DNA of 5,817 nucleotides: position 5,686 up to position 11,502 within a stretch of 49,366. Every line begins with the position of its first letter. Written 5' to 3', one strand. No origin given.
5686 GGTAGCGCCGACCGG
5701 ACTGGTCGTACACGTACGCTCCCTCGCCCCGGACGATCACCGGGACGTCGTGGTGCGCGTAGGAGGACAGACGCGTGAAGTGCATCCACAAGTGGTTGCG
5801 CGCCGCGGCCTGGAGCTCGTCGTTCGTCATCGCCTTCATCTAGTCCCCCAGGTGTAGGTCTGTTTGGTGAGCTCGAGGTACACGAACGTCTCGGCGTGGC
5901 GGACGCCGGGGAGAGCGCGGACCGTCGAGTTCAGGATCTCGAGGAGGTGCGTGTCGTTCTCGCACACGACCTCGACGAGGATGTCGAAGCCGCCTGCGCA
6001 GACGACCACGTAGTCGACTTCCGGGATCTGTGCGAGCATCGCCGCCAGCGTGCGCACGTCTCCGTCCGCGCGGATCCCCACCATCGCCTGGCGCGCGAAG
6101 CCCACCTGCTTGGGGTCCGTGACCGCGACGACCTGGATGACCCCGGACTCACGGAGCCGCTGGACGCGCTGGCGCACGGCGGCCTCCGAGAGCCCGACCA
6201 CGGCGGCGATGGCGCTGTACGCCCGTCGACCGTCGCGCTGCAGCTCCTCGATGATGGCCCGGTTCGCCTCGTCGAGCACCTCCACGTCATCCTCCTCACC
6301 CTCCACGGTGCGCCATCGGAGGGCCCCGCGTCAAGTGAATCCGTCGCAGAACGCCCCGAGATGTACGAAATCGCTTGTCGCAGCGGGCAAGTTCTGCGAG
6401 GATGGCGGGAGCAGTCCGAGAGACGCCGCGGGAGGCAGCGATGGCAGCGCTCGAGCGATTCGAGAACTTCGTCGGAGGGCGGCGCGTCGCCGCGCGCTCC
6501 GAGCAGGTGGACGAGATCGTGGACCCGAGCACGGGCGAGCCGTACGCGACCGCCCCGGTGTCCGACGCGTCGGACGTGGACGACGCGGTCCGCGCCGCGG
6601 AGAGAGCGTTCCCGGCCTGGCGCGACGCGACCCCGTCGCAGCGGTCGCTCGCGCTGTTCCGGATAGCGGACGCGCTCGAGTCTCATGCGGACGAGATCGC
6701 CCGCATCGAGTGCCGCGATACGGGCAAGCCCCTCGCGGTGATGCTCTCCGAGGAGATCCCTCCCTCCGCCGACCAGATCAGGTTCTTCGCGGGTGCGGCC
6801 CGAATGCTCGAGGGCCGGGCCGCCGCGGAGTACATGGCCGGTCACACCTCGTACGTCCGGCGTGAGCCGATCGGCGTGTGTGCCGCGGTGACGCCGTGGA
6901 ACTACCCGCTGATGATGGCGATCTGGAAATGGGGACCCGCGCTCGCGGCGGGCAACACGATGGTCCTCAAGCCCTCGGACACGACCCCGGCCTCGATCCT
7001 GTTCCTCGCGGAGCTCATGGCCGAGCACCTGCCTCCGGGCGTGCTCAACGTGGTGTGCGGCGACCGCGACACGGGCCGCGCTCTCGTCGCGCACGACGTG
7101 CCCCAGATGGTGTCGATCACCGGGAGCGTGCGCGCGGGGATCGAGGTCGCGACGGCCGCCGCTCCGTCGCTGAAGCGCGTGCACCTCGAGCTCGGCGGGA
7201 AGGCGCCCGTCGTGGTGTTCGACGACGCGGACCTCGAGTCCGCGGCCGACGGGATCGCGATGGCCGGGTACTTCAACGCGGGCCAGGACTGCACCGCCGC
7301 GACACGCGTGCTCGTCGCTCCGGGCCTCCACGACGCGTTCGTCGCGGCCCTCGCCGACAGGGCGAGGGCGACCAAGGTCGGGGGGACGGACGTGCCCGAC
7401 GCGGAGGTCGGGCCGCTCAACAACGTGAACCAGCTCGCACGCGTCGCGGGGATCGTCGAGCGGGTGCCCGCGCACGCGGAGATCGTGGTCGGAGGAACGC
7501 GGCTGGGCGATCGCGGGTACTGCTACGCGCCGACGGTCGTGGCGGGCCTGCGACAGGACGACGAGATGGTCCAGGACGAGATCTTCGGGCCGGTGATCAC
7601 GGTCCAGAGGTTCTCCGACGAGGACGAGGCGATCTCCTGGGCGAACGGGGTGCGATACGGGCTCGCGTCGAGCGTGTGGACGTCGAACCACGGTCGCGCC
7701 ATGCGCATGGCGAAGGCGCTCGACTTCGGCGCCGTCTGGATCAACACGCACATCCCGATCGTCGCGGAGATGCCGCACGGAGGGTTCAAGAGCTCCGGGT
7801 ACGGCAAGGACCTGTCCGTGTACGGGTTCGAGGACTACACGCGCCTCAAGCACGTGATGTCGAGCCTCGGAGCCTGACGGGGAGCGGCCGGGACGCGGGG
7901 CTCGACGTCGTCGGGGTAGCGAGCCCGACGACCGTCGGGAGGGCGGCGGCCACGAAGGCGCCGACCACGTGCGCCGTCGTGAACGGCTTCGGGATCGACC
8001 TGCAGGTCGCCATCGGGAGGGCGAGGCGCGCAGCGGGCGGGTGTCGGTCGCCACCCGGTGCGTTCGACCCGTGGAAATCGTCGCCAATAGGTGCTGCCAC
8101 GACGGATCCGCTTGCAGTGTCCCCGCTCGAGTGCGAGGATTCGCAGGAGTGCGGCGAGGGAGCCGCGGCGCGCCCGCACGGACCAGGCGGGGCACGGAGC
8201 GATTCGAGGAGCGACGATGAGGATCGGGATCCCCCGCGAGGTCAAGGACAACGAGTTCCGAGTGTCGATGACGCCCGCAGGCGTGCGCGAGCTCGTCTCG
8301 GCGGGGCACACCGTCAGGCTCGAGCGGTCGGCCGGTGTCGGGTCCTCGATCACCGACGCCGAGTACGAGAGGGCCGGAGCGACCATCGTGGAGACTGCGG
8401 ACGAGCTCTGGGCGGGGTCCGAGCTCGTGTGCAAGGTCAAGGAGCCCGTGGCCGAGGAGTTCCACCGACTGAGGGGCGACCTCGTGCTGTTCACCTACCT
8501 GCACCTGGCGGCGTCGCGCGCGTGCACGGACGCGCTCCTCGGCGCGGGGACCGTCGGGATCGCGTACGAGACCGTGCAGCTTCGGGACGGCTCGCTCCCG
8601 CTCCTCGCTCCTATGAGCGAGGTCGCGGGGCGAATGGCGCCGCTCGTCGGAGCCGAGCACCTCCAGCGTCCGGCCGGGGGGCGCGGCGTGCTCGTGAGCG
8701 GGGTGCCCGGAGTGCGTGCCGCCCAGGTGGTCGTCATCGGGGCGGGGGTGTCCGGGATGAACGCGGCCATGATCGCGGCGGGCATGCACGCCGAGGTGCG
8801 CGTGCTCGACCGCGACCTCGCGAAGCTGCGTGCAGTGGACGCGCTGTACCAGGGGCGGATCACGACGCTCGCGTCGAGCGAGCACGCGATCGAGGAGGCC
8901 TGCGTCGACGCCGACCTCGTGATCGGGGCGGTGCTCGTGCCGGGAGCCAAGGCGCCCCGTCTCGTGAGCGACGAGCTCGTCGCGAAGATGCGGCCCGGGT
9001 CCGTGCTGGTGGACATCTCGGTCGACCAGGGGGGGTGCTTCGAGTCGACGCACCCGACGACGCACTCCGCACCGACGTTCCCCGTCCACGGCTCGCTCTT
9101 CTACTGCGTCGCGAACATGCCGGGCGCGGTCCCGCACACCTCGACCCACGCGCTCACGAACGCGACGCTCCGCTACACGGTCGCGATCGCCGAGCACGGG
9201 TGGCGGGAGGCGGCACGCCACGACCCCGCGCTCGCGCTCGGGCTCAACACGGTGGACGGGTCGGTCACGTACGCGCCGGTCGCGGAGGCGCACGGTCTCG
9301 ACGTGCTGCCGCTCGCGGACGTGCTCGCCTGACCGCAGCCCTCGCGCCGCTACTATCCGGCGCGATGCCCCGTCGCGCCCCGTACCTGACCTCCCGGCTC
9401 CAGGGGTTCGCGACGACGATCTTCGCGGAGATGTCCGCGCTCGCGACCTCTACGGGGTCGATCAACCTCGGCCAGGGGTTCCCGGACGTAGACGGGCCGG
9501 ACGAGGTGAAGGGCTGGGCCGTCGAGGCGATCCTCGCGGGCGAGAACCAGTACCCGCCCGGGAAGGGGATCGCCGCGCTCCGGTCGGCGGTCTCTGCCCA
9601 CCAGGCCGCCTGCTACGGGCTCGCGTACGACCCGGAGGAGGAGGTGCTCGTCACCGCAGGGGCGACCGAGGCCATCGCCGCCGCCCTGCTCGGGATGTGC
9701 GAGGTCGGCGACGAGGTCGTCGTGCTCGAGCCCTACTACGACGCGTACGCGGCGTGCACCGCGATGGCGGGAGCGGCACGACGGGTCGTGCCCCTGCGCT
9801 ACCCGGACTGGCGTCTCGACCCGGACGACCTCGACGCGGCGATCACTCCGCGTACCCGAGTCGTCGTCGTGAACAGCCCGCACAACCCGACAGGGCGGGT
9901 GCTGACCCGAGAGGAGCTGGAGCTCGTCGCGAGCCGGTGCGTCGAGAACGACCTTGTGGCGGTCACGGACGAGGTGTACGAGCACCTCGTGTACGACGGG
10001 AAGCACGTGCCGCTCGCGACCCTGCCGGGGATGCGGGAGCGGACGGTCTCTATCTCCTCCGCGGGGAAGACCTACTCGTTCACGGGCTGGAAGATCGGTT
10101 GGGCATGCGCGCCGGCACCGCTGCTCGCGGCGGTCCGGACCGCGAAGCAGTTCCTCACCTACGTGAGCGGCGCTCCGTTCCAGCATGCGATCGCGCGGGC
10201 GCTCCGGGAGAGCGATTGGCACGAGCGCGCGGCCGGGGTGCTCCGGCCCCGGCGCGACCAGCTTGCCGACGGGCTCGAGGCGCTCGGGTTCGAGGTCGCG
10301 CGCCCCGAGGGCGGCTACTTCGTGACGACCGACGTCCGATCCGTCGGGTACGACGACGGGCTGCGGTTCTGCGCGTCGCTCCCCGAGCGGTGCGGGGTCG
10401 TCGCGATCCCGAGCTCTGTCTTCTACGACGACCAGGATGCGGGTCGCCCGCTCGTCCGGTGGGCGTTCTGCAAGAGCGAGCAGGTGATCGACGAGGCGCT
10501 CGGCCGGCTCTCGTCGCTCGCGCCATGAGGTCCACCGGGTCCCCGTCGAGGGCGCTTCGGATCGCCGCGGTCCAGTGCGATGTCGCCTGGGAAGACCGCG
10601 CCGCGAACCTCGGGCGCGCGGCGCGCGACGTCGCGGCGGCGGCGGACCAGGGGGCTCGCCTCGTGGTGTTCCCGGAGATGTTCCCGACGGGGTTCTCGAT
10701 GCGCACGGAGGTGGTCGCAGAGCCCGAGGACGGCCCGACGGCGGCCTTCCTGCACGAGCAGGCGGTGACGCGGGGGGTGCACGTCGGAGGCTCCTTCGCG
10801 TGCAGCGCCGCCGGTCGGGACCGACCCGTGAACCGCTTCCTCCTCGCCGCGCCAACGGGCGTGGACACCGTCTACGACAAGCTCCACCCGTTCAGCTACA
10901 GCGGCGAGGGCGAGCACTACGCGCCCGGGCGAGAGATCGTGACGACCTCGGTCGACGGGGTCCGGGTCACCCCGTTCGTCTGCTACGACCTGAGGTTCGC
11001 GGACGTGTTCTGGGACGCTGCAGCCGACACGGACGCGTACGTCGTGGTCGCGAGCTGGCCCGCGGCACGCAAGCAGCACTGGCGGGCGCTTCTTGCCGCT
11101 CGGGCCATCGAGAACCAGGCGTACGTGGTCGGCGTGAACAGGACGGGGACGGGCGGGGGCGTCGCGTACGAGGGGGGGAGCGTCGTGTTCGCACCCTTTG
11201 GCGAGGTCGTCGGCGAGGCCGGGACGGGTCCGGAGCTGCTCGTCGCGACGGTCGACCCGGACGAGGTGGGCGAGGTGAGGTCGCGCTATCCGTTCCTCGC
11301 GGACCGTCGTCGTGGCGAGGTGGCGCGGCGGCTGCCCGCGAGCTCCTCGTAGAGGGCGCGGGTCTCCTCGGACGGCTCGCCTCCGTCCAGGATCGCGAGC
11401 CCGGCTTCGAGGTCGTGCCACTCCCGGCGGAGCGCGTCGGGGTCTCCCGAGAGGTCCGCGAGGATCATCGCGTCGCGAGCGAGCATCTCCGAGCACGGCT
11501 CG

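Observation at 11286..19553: Candidate undescribed envelope-sensing module: ECF-like sigma, PT-repeat membrane protein and LysM-SARP membrane regulator diverging from an 8-domain LPFTG adhesin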

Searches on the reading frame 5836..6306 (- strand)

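Call 8: search_protein_families(library=pfam, proteins=[window:5836-6306:-], max_evalue=0.001)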
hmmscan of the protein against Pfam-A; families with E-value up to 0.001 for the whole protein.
window:5836-6306:- (156 aa): 9 families
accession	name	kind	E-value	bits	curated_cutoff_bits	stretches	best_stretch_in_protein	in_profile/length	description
PF22482.2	AsnC_trans_reg_3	-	9.4e-17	61.4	24.4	1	84-155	24-94/95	PF0864 C-terminal dimeric alpha+beta barrel domain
PF13404.12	HTH_AsnC-type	-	6.6e-15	55.1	27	1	11-52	1-42/42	AsnC-type helix-turn-helix domain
PF01037.27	AsnC_trans_reg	-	8.1e-14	51.7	25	1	76-145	1-72/73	Lrp/AsnC ligand binding domain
PF13412.12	HTH_24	-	2e-12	46.9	21.9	1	11-58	1-48/48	Winged helix-turn-helix DNA-binding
PF12840.13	HTH_20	-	8.3e-06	26.1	27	1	11-60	2-51/51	Helix-turn-helix domain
PF22451.2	NirdL-like_HTH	-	1.9e-05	24.6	27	1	30-57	19-46/47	Siroheme decarboxylase NirDL-like HTH domain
PF24034.1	DUF7343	-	0.00068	19.9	27.6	0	17-60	7-51/62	Domain of unknown function (DUF7343)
PF13518.12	HTH_28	-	0.0007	20.1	25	0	17-56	4-41/52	Helix-turn-helix domain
PF25212.1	HVO_A0114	-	0.00075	19.7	27.6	0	9-60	18-69/84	HVO_A0114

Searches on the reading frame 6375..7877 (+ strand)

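Call 8: search_protein_families(library=pfam, proteins=[window:6375-7877:+], max_evalue=0.001)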
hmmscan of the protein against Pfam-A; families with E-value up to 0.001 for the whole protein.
window:6375-7877:+ (500 aa): 1 family
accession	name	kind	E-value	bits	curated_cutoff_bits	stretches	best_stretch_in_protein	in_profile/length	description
PF00171.27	Aldedh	-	4.1e-161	537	23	1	42-494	6-461/461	Aldehyde dehydrogenase family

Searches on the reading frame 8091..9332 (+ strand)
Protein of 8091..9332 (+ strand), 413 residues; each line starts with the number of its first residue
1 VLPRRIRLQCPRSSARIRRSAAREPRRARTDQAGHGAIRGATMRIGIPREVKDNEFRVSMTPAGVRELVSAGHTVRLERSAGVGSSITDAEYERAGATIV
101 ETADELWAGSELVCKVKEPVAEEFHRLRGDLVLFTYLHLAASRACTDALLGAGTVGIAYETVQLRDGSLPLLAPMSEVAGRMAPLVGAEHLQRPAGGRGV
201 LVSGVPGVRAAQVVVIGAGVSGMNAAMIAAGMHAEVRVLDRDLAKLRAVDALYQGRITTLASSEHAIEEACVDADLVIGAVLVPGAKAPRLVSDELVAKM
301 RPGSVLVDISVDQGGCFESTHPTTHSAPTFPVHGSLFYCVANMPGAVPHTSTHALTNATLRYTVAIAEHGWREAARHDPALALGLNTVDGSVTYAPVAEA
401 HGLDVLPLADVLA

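Call 8: search_protein_families(library=pfam, proteins=[window:8091-9332:+], max_evalue=0.001)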
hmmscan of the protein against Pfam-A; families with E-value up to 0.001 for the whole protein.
window:8091-9332:+ (413 aa): 6 families
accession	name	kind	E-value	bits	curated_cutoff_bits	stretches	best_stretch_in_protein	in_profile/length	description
PF01262.27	AlaDh_PNT_C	-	6.7e-81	271.2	23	1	183-394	1-213/214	Alanine dehydrogenase/PNT, C-terminal domain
PF05222.21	AlaDh_PNT_N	-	3.8e-45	153.9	30.4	1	46-179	1-136/136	Alanine dehydrogenase/PNT, N-terminal domain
PF03446.21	NAD_binding_2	-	5.6e-05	23.6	21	1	213-310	2-93/161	NAD binding domain of 6-phosphogluconate dehydrogenase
PF01488.26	Shikimate_DH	-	0.00035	21.1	24.3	1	208-311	10-113/138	Shikimate / quinate 5-dehydrogenase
PF07992.20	Pyr_redox_2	-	0.00035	20.5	26.1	1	211-250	143-182/291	Pyridine nucleotide-disulphide oxidoreductase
PF02826.25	2-Hacid_dh_C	-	0.00036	20.4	25.1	1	208-310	34-127/178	D-isomer specific 2-hydroxyacid dehydrogenase, NAD binding domain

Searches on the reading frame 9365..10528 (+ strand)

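Call 8: search_protein_families(library=pfam, proteins=[window:9365-10528:+], max_evalue=0.001)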
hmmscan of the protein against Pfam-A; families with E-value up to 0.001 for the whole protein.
window:9365-10528:+ (387 aa): 4 families
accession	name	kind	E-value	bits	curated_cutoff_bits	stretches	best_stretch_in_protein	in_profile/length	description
PF00155.27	Aminotran_1_2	-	8.7e-59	200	19.7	1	33-382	4-361/361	Aminotransferase class I and II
PF00266.25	Aminotran_5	-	9.4e-09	35.1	21.5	1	89-203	59-176/371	Aminotransferase class-V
PF01053.26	Cys_Met_Meta_PP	-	2.5e-06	26.8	27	1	93-181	69-155/381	Cys/Met metabolism PLP-dependent enzyme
PF01041.23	DegT_DnrJ_EryC1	-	1.4e-05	25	19.8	1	91-169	39-118/360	DegT/DnrJ/EryC1/StrS aminotransferase family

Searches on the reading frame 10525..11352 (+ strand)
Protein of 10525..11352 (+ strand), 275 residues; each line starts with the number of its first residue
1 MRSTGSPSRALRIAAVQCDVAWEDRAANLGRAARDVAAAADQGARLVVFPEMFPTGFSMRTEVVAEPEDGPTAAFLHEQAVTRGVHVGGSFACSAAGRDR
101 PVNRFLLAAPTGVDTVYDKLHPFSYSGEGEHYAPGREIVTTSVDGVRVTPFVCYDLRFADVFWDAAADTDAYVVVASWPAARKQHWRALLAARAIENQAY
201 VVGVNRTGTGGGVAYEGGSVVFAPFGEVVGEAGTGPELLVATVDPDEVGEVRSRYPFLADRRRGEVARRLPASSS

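Call 8: search_protein_families(library=pfam, proteins=[window:10525-11352:+], max_evalue=0.001)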
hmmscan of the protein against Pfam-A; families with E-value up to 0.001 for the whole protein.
window:10525-11352:+ (275 aa): 1 family
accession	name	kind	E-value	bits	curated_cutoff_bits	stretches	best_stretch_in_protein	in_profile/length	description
PF00795.27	CN_hydrolase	-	2.4e-39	135.6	23.2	1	12-252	1-255/256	Carbon-nitrogen hydrolase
